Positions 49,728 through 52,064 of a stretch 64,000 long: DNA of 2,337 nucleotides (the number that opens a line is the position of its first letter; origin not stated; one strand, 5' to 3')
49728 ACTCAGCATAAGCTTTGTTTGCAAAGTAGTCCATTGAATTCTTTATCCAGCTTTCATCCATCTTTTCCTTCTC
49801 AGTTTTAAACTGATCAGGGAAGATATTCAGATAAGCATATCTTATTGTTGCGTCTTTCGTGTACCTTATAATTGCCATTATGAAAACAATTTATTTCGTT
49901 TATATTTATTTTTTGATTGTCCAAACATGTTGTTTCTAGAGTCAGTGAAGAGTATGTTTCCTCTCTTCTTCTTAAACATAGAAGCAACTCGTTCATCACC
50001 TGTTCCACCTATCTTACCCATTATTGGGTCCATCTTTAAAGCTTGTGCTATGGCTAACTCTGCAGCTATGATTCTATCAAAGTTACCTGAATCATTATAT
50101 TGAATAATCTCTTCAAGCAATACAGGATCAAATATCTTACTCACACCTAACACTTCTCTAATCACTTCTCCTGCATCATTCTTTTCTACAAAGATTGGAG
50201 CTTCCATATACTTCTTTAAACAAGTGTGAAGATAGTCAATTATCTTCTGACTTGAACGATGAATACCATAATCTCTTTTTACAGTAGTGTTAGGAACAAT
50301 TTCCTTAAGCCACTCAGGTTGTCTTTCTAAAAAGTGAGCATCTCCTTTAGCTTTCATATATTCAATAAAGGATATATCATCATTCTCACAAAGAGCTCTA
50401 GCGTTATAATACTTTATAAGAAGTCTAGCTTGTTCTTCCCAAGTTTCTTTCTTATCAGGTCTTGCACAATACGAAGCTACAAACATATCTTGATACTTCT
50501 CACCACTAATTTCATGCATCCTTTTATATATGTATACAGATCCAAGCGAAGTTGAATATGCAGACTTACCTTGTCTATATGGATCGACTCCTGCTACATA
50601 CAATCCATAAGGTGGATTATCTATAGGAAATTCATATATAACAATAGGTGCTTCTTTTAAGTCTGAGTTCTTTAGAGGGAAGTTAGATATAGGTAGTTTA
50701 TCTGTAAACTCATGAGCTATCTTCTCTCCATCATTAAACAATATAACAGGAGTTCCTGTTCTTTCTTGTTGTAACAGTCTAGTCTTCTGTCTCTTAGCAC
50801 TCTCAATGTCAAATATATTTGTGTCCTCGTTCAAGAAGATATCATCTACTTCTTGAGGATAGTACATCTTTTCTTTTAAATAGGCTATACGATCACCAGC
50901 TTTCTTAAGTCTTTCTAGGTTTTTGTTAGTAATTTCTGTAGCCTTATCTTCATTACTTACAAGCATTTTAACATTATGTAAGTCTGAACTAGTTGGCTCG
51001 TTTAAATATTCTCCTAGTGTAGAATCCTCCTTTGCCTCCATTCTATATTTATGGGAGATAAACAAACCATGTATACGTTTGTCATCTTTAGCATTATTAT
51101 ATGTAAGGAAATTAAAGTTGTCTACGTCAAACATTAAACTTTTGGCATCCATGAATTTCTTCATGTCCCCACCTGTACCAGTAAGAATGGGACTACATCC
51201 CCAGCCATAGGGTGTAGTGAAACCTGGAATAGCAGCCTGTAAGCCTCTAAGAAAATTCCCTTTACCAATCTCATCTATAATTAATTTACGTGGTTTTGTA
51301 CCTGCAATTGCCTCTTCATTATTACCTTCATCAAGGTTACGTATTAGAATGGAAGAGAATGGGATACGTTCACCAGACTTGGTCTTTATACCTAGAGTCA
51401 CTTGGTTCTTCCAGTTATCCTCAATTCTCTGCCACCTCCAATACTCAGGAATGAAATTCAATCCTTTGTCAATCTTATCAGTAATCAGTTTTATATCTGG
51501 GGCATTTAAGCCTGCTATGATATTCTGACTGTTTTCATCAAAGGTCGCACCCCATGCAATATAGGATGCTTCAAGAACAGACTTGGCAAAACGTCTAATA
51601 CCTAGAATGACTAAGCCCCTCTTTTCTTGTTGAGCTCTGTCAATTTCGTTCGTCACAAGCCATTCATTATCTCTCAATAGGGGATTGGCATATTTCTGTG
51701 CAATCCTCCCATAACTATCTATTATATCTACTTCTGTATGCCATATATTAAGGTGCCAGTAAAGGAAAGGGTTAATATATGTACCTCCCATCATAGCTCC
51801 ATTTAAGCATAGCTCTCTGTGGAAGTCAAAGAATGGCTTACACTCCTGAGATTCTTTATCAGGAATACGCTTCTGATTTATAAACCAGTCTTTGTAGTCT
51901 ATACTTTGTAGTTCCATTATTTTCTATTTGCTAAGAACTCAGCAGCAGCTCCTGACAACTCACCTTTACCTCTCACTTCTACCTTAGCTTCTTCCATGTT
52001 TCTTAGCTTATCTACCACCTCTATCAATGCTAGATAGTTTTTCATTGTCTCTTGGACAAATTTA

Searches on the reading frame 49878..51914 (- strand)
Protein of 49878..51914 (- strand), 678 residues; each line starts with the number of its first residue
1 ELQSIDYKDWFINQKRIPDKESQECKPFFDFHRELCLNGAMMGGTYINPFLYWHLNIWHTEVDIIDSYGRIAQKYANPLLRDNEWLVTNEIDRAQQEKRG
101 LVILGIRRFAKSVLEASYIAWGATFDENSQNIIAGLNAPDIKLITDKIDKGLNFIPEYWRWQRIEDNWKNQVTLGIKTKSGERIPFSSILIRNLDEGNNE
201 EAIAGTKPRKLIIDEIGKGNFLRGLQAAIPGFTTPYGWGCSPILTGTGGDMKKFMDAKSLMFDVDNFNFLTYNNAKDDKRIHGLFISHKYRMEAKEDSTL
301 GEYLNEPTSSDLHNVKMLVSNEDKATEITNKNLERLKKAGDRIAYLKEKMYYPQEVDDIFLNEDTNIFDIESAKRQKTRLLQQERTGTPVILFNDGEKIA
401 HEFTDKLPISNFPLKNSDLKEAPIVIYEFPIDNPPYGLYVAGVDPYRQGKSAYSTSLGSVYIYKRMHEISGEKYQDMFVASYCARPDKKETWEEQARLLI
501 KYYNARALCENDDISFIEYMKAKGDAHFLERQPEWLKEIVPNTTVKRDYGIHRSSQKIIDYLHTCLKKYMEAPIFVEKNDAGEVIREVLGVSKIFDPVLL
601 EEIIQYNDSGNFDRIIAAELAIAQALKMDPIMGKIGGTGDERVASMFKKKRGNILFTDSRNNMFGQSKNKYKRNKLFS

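Call 11: search_protein_families(library=phrogs, proteins=[window:49878-51914:-], max_evalue=0.01)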
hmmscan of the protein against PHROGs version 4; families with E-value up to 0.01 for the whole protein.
window:49878-51914:- (678 aa): 2 families
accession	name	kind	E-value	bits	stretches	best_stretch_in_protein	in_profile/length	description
phrog_6681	-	head and packaging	2.7e-84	284.9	1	14-632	80-728/758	terminase large subunit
phrog_2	-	head and packaging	5.8e-05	23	1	93-610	268-569/807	terminase large subunit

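Call 12: find_related_loci(query=window:49878-51914:-, collection=viral_contigs, flank=7000)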
Query window:49878-51914:- (678 aa) in viral_contigs; peptide patterns used: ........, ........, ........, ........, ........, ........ (x = any residue, [..] = any of these).
521 stretches matched a pattern; 513 encode a relative of the query (tblastn E <= 1e-3); the best 80 are kept; 80 distinct loci.
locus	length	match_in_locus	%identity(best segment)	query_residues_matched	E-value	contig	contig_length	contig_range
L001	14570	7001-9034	100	1-678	0e+0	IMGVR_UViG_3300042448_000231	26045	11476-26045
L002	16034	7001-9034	100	1-678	0e+0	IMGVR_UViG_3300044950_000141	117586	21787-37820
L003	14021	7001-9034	100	1-678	0e+0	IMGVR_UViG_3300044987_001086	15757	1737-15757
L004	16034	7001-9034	100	1-678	0e+0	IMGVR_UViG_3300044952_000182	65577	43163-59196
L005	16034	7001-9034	98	1-678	0e+0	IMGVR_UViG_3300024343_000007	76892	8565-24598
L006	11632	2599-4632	96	1-678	0e+0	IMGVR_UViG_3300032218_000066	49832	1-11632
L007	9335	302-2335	96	1-678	0e+0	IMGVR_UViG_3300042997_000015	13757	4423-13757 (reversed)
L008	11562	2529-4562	95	1-678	0e+0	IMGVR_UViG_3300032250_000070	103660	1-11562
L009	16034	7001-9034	95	1-678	0e+0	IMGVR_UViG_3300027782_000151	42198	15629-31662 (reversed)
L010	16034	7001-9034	95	1-678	0e+0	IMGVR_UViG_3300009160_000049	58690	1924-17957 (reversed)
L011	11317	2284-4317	96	1-678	0e+0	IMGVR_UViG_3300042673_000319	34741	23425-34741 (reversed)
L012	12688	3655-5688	96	1-678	0e+0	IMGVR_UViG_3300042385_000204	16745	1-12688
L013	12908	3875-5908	94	1-678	0e+0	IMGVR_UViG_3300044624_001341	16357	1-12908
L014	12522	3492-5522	93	2-678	0e+0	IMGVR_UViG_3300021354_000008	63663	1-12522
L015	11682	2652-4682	91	2-678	0e+0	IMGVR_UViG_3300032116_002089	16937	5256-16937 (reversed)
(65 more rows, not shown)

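Call 26: search_dna_similar(query=window:49878-51914:-, collection=phages, mode=protein, max_rows=15)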
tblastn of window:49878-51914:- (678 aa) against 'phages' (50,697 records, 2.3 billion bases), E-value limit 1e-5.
Records with a match: 128; places in all: 128; records where one place covers at least 80% of the query: 30.
Best place of each record, by identity: <60% 128.
By first word of the organism name: uncultured 43; Bacteroides 30; Flavobacterium 29; Cellulophaga 9; Bacteriophage 6; Azobacteroides 2; IAS 2; Leptolyngbya 1; phage 1; Bohxovirus 1; and 4 more.
By host as written in the record: - 52; Bacteroides intestinalis DSM 108646 25; Flavobacterium psychrophilum 950106-1/1 12; Flavobacterium psychrophilum strain FPS-D10 3; Flavobacterium psychrophilum 020612-2/1 3; Cellulophaga baltica #18 2; Cellulophaga baltica #4 2; Cellulophaga baltica #17 2; and 18 more.
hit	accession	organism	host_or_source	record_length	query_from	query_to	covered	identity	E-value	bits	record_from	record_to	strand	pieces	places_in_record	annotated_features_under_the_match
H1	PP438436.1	Leptolyngbya phage Lbo-JY46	Leptolyngbya boryana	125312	5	614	90%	39.6%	4e-133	438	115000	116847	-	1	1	hypothetical protein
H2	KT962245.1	Cellulophaga phage phi4:1_13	Cellulophaga baltica #13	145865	1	614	91%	31.4%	2e-74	267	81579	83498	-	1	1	hypothetical protein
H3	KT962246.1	Cellulophaga phage phi4:1_18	Cellulophaga baltica #18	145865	1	614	91%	31.4%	2e-74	267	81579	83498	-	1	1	hypothetical protein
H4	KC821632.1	Cellulophaga phage phi4:1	Cellulophaga baltica #4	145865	1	614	91%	31.4%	2e-74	267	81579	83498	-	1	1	hypothetical protein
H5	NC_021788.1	Cellulophaga phage phi4:1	Cellulophaga baltica #4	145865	1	614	91%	31.4%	2e-74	267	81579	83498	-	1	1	terminase large subunit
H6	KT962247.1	Cellulophaga phage phi17:2_18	Cellulophaga baltica #18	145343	1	614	91%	31.4%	3e-74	266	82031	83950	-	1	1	hypothetical protein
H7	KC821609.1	Cellulophaga phage phi17:2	Cellulophaga baltica #17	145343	1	614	91%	31.4%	3e-74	266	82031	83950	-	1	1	hypothetical protein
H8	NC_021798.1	Cellulophaga phage phi17:2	Cellulophaga baltica #17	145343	1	614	91%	31.4%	3e-74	266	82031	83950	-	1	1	terminase large subunit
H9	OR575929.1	phage csAssE-Sib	human gut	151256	2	614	90%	28.0%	1e-47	263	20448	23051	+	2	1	terminase large subunit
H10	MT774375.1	uncultured phage cr50_1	human feces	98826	20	614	88%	27.8%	3e-39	162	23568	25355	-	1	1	terminase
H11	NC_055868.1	uncultured phage cr50_1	human feces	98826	20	614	88%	27.8%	3e-39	162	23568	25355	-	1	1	terminase large subunit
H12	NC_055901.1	uncultured phage cr130_1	Rhesus macaque feces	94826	28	614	87%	26.7%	4e-32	139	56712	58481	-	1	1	terminase large subunit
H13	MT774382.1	uncultured phage cr10_1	human feces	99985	20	614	88%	26.0%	5e-37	155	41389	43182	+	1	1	terminase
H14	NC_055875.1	uncultured phage cr10_1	human feces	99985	20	614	88%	26.0%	5e-37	155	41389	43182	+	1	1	terminase large subunit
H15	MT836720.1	Bacteriophage sp.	human fecal samples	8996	36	614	85%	26.6%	2e-31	137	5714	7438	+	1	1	record has no annotation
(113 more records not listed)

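Call 67: get_annotated_region(hit=H1, flank=9000)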
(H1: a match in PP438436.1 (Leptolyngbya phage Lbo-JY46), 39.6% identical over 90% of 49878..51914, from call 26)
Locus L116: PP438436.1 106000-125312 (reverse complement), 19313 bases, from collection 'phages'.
description: Leptolyngbya phage Lbo-JY46, complete genome.
organism: Leptolyngbya phage Lbo-JY46 (NCBI taxid 3128135)
taxonomy: Viruses; Duplodnaviria; Heunggongvirae; Uroviricota; Caudoviricetes
host: Leptolyngbya boryana; source: China; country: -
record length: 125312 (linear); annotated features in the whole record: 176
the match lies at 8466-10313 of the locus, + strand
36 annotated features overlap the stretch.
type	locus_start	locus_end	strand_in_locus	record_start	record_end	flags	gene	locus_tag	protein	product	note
CDS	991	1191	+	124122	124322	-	-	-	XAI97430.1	hypothetical protein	-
CDS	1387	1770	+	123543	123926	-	-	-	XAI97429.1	hypothetical protein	-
tRNA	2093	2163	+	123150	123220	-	-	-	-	tRNA-Cys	-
tRNA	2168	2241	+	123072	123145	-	-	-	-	tRNA-Cys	-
tRNA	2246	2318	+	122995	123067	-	-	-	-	tRNA-Arg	-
CDS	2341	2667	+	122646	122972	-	-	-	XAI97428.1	hypothetical protein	-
tRNA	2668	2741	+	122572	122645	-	-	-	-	tRNA-Asn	-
tRNA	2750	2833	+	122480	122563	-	-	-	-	tRNA-Met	-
CDS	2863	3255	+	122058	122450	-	-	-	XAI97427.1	hypothetical protein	-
tRNA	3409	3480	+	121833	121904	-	-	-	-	tRNA-Gly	-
CDS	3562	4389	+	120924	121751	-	-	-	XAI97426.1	homing endonuclease protein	-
tRNA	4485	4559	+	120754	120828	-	-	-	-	tRNA-Asp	-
tRNA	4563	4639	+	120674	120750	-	-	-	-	tRNA-Met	-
tRNA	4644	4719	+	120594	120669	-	-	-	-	tRNA-Ile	-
tRNA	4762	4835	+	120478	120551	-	-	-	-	tRNA-Ala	-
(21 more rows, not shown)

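Call 80: find_related_loci(query=window:49878-51914:-, collection=genome_contigs, flank=4000)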
Query window:49878-51914:- (678 aa) in genome_contigs; peptide patterns used: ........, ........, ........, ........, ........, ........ (x = any residue, [..] = any of these).
30 stretches matched a pattern; 10 encode a relative of the query (tblastn E <= 1e-3); 10 distinct loci.
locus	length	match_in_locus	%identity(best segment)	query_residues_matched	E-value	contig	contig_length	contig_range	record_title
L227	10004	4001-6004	85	2-670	0e+0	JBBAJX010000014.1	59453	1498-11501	MAG: Sediminibacterium sp. isolate EUL_022 ctg14-EUL_022, whole genome shotgun sequence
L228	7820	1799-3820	78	1-678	0e+0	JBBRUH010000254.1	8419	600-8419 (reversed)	MAG: Cytophagales bacterium isolate La3_concoct.176 La3_concoct.176_K_667535_L_8419_cov_39.8386, whole genome shotgun se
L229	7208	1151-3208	77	1-678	0e+0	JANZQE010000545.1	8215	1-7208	MAG: Clostridium sp. isolate KFIS21 k141_308391, whole genome shotgun sequence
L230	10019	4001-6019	79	1-678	0e+0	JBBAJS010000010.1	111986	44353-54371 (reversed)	MAG: Sediminibacterium sp. isolate EUL_017 ctg11-EUL_017, whole genome shotgun sequence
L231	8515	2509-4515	74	1-670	0e+0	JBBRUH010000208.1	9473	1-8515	MAG: Cytophagales bacterium isolate La3_concoct.176 La3_concoct.176_K_3766249_L_9473_cov_11.5395, whole genome shotgun s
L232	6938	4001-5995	73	5-670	0e+0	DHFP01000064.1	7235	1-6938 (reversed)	MAG TPA_asm: Clostridiales bacterium UBA4821 UBA4821_contig_140595, whole genome shotgun sequence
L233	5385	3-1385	80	210-670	0e+0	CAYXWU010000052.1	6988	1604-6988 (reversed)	MAG TPA_asm: uncultured Aquiluna sp. isolate SRP318679_co1_223 genome assembly, contig: NODE_16421_length_6988_cov_71.69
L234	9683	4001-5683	81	112-673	0e+0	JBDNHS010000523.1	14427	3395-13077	MAG: Candidatus Kapaibacterium sp. isolate concoct.33.ELB k141_1243869, whole genome shotgun sequence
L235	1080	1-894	79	373-670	3e-177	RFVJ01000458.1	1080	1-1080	MAG: Betaproteobacteria bacterium isolate WB5_3B_151 contig_100_457, whole genome shotgun sequence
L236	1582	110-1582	46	5-488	2e-148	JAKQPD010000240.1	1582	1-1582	MAG: Bacteroidota bacterium isolate USMO_maxbin.066 k141_760864, whole genome shotgun sequence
